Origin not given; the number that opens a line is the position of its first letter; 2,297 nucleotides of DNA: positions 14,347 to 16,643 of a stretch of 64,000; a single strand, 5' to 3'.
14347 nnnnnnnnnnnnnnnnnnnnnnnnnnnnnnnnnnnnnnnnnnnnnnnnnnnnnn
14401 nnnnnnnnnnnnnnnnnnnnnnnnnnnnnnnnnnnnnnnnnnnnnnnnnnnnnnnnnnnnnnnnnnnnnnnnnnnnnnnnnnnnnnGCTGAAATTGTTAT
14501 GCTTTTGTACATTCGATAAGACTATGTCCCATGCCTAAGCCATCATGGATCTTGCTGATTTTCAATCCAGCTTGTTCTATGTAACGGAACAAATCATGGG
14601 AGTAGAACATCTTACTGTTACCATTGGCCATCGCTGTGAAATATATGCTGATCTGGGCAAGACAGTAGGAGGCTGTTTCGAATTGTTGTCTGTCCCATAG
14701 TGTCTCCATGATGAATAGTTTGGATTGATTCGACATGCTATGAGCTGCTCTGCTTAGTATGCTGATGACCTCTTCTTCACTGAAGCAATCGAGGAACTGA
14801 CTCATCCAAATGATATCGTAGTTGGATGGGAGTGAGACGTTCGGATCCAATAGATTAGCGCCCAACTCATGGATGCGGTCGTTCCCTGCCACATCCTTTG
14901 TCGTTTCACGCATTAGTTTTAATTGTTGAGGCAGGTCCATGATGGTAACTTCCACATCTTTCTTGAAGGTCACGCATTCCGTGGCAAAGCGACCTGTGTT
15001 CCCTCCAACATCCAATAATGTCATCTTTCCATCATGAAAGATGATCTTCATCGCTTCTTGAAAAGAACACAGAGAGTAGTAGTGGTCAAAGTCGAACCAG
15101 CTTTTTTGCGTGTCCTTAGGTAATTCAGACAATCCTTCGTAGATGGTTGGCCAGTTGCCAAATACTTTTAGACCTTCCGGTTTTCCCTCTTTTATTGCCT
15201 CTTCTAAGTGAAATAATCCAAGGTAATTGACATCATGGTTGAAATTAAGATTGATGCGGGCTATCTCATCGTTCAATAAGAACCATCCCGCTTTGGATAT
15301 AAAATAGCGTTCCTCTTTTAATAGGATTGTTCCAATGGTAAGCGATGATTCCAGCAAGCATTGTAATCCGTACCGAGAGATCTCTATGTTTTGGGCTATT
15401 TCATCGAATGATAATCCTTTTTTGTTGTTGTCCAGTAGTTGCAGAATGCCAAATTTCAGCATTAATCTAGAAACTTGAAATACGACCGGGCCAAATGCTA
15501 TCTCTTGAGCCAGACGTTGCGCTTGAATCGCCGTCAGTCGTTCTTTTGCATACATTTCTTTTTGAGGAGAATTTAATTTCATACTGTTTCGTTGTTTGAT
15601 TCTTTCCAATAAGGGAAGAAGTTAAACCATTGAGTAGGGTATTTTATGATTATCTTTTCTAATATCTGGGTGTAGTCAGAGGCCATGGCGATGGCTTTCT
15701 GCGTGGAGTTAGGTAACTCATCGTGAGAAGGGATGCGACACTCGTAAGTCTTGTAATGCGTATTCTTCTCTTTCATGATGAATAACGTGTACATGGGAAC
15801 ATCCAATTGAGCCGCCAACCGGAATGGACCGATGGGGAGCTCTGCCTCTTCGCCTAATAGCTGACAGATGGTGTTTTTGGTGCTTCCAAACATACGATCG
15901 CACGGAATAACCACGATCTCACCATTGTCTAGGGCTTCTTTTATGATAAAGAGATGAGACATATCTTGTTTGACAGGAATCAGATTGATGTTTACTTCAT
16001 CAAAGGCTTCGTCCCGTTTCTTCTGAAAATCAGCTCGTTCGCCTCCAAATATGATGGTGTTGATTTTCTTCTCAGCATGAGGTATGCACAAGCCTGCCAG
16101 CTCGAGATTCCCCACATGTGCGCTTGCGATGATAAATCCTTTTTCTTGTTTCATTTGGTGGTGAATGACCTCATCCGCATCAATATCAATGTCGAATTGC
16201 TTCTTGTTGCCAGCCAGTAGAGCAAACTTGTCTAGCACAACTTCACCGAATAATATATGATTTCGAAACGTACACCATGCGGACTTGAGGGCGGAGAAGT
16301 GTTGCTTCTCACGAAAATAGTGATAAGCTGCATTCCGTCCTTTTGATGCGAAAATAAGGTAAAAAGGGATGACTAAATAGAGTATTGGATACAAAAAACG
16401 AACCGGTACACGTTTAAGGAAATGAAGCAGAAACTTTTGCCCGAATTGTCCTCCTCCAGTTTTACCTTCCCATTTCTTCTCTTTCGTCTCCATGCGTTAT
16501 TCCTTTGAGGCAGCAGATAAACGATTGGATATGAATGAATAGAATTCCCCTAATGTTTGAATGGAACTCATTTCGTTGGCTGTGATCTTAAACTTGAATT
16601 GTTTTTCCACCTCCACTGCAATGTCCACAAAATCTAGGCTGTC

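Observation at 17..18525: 18.5-kb, 20-gene co-directional operon: aryl-polyene/flexirubin-like type II PKS-lipid assembly line with non-canonical gene content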

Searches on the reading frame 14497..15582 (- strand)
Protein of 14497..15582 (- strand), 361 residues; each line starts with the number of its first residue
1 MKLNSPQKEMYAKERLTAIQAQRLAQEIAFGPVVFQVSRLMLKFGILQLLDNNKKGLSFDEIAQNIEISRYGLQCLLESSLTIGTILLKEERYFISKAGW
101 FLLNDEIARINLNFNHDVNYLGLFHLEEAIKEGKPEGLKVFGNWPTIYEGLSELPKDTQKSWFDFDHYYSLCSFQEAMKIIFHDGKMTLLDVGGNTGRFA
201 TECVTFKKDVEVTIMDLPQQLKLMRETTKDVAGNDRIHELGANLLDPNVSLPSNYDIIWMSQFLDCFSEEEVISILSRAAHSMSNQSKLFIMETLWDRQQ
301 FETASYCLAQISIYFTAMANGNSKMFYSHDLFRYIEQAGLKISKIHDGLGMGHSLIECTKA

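Call 4: search_protein_families(library=pfam, proteins=[window:14497-15582:-], max_evalue=0.01)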
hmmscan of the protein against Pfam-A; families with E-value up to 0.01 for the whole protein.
window:14497-15582:- (361 aa): 6 families
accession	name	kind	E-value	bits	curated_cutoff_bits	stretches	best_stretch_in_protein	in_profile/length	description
PF21212.3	Dimerisation2-like_dom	-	3.4e-34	117.4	27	1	22-93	1-72/72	Dimerisation2-like domain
PF00891.24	Methyltransf_2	-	3.9e-11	43.1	22.3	1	125-324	3-195/210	O-methyltransferase domain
PF08100.18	Dimerisation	-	2.3e-05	24.6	25.6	1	20-102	4-90/93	O-methyltransferase dimerisation domain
PF08242.18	Methyltransf_12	-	3.7e-05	24.8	30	1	190-284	1-93/98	Methyltransferase domain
PF13489.12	Methyltransf_23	-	7.8e-05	22.9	27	1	183-342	20-161/164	Methyltransferase domain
PF05891.18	Methyltransf_PK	-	0.0057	16.6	27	1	186-295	56-163/218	AdoMet dependent proline di-methyltransferase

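Call 6: search_protein_families(library=ncbifam, proteins=[window:14497-15582:-], max_evalue=0.001)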
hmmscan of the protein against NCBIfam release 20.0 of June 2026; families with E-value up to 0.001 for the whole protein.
window:14497-15582:- (361 aa): 3 families
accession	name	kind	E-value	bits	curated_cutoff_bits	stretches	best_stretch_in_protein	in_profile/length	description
NF053543.1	FlxJ_fam_MTase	equivalog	1.5e-178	593.1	560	1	10-360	2-352/352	FlxJ family methyltransferase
NF043040.1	corrin_prot_MT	hypoth_equivalog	1.9e-08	34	180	1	185-349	41-205/216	corrinoid protein-associated methyltransferase CpaM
TIGR02716.1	C20_methyl_CrtF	equivalog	5.9e-06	25.5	276.1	1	184-300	148-261/306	bacteriochlorophyllide d C-20 methyltransferase BchU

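Call 46: find_homologous_proteins(query=window:14497-15582:-, max_evalue=1e-10)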
Query window:14497-15582:- (361 aa): 7996 proteins with E <= 1e-10 among 8000 candidates; the best 120 are listed.
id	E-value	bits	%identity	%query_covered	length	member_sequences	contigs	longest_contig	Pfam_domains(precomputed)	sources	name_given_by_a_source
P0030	4.7e-232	787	95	100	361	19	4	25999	PF21212.4,PF00891.25,PF08100.19,PF08242.19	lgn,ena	-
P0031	4.0e-190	649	78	100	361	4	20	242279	PF21212.4,PF00891.25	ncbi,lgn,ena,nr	ncbi:MAG: SAM-dependent methyltransferase [Paludibacteraceae bacterium]|nr:SAM-dependent methyltrans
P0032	3.5e-186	636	75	100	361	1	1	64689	PF21212.4,PF00891.25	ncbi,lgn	-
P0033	6.6e-182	622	73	100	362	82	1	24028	PF21212.4,PF00891.25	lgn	-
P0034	2.2e-181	621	75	100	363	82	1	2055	PF21212.4,PF00891.25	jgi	jgi:hypothetical protein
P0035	3.7e-181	620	73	100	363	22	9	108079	PF21212.4,PF00891.25,PF08242.19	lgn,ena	-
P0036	2.1e-178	611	74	99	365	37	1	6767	PF13489.13,PF21212.4,PF00891.25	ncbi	-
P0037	1.3e-175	602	72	99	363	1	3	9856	PF13649.13,PF21212.4,PF00891.25,PF08242.19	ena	-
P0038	1.0e-174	599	70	100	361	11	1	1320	PF13649.13,PF21212.4,PF00891.25,PF08242.19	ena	-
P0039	1.1e-174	598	72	99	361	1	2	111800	PF13489.13,PF21212.4,PF00891.25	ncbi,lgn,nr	ncbi:MAG: class I SAM-dependent methyltransferase [Bacteroidales bacterium]|nr:class I SAM-dependent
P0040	2.3e-174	597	72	99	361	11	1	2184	PF13489.13,PF21212.4,PF00891.25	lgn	-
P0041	3.5e-174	597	69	100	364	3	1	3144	PF13489.13,PF21212.4,PF00891.25,PF08242.19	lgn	-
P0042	1.6e-173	595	71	99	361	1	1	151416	PF13489.13,PF21212.4,PF00891.25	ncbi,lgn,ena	-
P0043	1.8e-173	594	73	100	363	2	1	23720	PF21212.4,PF00891.25,PF08242.19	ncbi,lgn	-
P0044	3.7e-173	593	71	100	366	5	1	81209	PF13649.13,PF21212.4,PF00891.25,PF08242.19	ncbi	-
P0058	4.1e-170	583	71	99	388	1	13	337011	PF13489.13,PF13649.13,PF21212.4,PF00891.25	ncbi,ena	-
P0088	2.7e-168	577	69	99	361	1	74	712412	PF13649.13,PF21212.4,PF00891.25,PF08242.19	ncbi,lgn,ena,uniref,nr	ncbi:class I SAM-dependent methyltransferase [uncultured Parabacteroides sp.]|uniref:class I SAM-dep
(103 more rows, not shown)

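Call 47: find_encoding_contigs(protein=P0088, flank=10000, max_places=2)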
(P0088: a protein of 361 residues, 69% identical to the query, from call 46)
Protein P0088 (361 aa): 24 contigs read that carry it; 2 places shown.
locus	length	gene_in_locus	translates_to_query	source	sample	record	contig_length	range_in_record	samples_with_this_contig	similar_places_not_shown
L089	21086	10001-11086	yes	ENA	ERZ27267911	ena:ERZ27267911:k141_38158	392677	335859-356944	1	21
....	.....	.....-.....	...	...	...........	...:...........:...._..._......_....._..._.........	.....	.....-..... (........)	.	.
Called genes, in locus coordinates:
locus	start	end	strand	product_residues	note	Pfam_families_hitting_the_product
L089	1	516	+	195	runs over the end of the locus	PF00027:cNMP_binding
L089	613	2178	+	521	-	PF01289:Thiol_cytolysin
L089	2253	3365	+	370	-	PF01289:Thiol_cytolysin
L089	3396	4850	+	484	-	PF03572:Peptidase_S41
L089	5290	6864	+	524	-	PF00221:Lyase_aromatic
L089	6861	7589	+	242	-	PF00106:adh_short, PF08659:KR, PF13561:adh_short_C2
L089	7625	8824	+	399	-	PF00109:ketoacyl-synt, PF02801:Ketoacyl-synt_C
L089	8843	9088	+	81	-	PF00550:PP-binding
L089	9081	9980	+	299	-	PF03279:Lip_A_acyltrans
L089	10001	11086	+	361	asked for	PF21212:Dimerisation2-like_dom, PF00891:Methyltransf_2, PF08242:Methyltransf_12 (weak), PF13649:Methyltransf_25 (weak)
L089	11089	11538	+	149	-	PF22817:ApeP-like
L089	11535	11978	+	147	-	PF13279:4HBT_2, PF03061:4HBT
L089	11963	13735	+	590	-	PF00109:ketoacyl-synt, PF08545:ACP_syn_III (weak), PF02801:Ketoacyl-synt_C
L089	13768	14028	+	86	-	PF00550:PP-binding (weak)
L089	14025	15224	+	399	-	PF00109:ketoacyl-synt, PF00108:Thiolase_N (weak), PF02801:Ketoacyl-synt_C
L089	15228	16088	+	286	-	PF13723:Ketoacyl-synt_2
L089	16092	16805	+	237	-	PF01522:Polysacc_deac_1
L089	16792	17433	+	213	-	PF03548:LolA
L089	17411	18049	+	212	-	-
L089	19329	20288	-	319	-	-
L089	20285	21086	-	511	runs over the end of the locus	PF13620:CarboxypepD_reg, PF13715:CarbopepD_reg_2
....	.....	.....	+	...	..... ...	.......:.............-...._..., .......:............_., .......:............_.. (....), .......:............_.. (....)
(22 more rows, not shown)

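Call 52: find_encoding_contigs(protein=P0031, flank=10000, max_places=1)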
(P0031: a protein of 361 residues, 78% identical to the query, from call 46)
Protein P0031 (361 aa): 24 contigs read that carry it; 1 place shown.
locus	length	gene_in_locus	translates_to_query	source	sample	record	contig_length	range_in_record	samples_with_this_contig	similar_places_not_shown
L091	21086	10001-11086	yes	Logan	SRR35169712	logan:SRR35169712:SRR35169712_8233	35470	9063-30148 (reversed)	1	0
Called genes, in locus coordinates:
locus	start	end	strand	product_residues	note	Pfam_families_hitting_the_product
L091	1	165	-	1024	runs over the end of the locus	PF12705:PDDEXK_1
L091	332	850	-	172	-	PF02674:Colicin_V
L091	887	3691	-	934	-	PF04760:IF2_N, PF00009:GTP_EFTU, PF01926:MMR_HSR1, PF22042:EF-G_D2, PF11987:IF-2, PF03144:GTP_EFTU_D2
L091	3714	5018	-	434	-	PF08529:NusA_N, PF13184:KH_NusA_1st, PF07650:KH_2 (faint), PF26594:KH_NusA_2nd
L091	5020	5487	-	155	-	PF02576:RimP_N, PF14438:SM-ATX (weak)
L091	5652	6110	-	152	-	PF13404:HTH_AsnC-type, PF13412:HTH_24, PF01037:AsnC_trans_reg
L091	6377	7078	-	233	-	PF01346:FKBP_N, PF00254:FKBP_C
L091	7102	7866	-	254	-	PF01346:FKBP_N, PF00254:FKBP_C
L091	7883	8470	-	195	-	PF01346:FKBP_N, PF00254:FKBP_C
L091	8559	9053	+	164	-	PF14088:DUF4268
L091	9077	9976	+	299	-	PF03279:Lip_A_acyltrans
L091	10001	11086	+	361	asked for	PF21212:Dimerisation2-like_dom, PF00891:Methyltransf_2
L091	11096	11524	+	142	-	PF22817:ApeP-like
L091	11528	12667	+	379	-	PF00109:ketoacyl-synt, PF08545:ACP_syn_III (weak), PF02801:Ketoacyl-synt_C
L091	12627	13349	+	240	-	PF14014:DUF4230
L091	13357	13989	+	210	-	PF14014:DUF4230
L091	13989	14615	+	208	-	-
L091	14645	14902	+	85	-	PF00550:PP-binding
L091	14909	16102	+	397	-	PF00109:ketoacyl-synt, PF00108:Thiolase_N (weak), PF02801:Ketoacyl-synt_C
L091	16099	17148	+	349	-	PF13723:Ketoacyl-synt_2, PF00109:ketoacyl-synt (weak)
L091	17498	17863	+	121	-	PF22818:ApeI-like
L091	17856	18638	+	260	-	PF00535:Glycos_transf_2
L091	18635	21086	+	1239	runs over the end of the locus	PF03176:MMPL, PF01553:Acyltransferase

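Call 53: find_encoding_contigs(protein=P0058, flank=10000, max_places=1)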
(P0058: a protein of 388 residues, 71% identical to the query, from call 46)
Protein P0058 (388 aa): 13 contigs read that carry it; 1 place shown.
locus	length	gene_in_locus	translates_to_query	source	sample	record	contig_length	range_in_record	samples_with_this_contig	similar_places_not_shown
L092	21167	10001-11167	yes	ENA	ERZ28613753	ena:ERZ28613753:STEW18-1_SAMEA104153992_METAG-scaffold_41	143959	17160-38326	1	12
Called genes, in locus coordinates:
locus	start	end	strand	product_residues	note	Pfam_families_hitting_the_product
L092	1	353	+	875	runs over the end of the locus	PF13585:CHU_C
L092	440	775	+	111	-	PF02033:RBFA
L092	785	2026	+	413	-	PF12704:MacB_PCD, PF02687:FtsX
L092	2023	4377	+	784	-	PF21544:PorZ_N_b_propeller, PF07494:Reg_prop (faint)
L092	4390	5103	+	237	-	PF11967:RecO_N, PF02565:RecO_C (weak)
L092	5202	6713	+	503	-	PF00221:Lyase_aromatic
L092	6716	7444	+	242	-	PF00106:adh_short, PF08659:KR, PF13561:adh_short_C2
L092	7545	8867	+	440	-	PF00109:ketoacyl-synt, PF02801:Ketoacyl-synt_C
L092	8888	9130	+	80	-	PF00550:PP-binding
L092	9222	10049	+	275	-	PF03279:Lip_A_acyltrans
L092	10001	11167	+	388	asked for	PF21212:Dimerisation2-like_dom, PF00891:Methyltransf_2, PF13489:Methyltransf_23 (weak), PF13649:Methyltransf_25 (weak)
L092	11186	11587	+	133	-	PF22817:ApeP-like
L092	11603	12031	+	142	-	PF13279:4HBT_2, PF03061:4HBT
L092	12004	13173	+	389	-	PF00109:ketoacyl-synt, PF02801:Ketoacyl-synt_C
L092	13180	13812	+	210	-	-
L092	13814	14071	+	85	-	PF00550:PP-binding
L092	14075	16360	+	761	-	PF00109:ketoacyl-synt, PF00108:Thiolase_N (weak), PF02801:Ketoacyl-synt_C, PF00109:ketoacyl-synt (weak), PF13723:Ketoacyl-synt_2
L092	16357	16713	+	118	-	PF00892:EamA (faint), PF10639:TMEM234 (weak)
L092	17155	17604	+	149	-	PF01797:Y1_Tnp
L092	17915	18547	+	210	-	PF03548:LolA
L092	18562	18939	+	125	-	PF22818:ApeI-like, PF07977:FabA (weak)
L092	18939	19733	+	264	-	PF00535:Glycos_transf_2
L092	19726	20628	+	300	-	PF00892:EamA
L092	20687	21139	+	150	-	PF03652:RuvX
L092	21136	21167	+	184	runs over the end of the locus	PF01327:Pep_deformylase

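Call 69: find_encoding_contigs(protein=P0030, flank=10000, max_places=1)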
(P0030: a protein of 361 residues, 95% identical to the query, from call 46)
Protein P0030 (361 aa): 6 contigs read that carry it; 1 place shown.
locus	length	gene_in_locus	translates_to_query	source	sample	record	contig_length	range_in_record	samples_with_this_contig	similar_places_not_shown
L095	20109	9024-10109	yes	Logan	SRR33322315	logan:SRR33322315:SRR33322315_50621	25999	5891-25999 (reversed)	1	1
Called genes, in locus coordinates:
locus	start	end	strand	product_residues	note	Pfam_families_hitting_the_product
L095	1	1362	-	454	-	?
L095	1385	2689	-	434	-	PF08529:NusA_N, PF13184:KH_NusA_1st, PF07650:KH_2 (faint), PF26594:KH_NusA_2nd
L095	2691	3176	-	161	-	PF02576:RimP_N, PF14438:SM-ATX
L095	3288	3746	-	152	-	PF13404:HTH_AsnC-type, PF13412:HTH_24, PF01037:AsnC_trans_reg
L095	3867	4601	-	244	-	PF01346:FKBP_N, PF00254:FKBP_C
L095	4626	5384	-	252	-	PF01346:FKBP_N, PF00254:FKBP_C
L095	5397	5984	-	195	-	PF01346:FKBP_N, PF00254:FKBP_C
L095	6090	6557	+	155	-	PF14088:DUF4268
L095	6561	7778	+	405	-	PF00109:ketoacyl-synt, PF02801:Ketoacyl-synt_C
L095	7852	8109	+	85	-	PF00550:PP-binding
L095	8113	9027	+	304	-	PF03279:Lip_A_acyltrans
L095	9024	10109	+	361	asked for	PF21212:Dimerisation2-like_dom, PF08100:Dimerisation (faint), PF00891:Methyltransf_2, PF08242:Methyltransf_12 (weak)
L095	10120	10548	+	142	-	PF22817:ApeP-like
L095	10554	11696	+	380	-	PF00109:ketoacyl-synt, PF02801:Ketoacyl-synt_C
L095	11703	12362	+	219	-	PF14014:DUF4230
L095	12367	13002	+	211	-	PF14014:DUF4230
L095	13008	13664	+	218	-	-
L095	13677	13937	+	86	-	PF00550:PP-binding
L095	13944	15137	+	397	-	PF00109:ketoacyl-synt, PF00108:Thiolase_N (weak), PF02801:Ketoacyl-synt_C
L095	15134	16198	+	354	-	PF13723:Ketoacyl-synt_2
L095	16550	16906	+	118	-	PF07977:FabA (faint), PF22818:ApeI-like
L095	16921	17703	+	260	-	PF00535:Glycos_transf_2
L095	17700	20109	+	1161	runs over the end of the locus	PF03176:MMPL (faint), PF01553:Acyltransferase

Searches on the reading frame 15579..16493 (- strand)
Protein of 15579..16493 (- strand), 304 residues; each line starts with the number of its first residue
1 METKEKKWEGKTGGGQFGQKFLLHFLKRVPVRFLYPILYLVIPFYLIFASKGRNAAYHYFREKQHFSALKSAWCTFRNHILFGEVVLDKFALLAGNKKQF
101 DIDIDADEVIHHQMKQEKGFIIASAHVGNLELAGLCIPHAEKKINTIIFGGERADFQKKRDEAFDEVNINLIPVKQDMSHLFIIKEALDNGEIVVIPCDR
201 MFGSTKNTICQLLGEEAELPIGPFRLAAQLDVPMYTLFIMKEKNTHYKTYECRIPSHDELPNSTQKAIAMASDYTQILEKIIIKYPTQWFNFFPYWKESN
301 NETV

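Call 4: search_protein_families(library=pfam, proteins=[window:15579-16493:-], max_evalue=0.01)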
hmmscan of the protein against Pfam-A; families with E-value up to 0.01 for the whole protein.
window:15579-16493:- (304 aa): 1 family
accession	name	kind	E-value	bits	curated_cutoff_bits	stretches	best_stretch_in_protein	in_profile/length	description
PF03279.18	Lip_A_acyltrans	-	1.6e-16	60.8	22.3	1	102-297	105-294/295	Bacterial lipid A biosynthesis acyltransferase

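Call 6: search_protein_families(library=ncbifam, proteins=[window:15579-16493:-], max_evalue=0.001)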
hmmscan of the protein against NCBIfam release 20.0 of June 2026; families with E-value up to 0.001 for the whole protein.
window:15579-16493:- (304 aa): 9 families
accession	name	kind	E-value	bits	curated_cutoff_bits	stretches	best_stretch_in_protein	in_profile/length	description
NF005919.0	PRK07920.1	equivalog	4.9e-12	45.5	209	1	98-300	99-297/311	phosphatidylinositol mannoside acyltransferase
NF006270.0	PRK08419.1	equivalog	2.6e-10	40.1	248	1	97-302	90-294/298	lipid A biosynthesis lauroyl acyltransferase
NF005120.0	PRK06553.1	equivalog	1.4e-08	34.4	273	1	96-297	110-307/308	lipid A biosynthesis lauroyl acyltransferase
TIGR02207.1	lipid_A_htrB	subfamily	2.9e-06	26.8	297.8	1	102-297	104-292/303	LpxL/LpxP family Kdo(2)-lipid IV(A) lauroyl/palmitoleoyl acyltransferase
NF006487.0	PRK08905.1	equivalog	7.7e-06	25.2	281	1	100-297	84-274/290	lysophospholipid acyltransferase family protein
NF005150.0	PRK06628.1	equivalog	0.00026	20.5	350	1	113-297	109-289/290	lipid A biosynthesis lauroyl acyltransferase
NF004569.0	PRK05906.1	equivalog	0.00029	19.8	439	1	112-298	134-314/454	lipid A biosynthesis lauroyl acyltransferase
NF005340.0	PRK06860.1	subfamily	0.00032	20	398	0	104-298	112-299/309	lipid A biosynthesis lauroyl acyltransferase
NF005952.0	PRK08025.1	equivalog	0.00035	19.8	517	0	103-291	109-289/306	kdo(2)-lipid IV(A) palmitoleoyltransferase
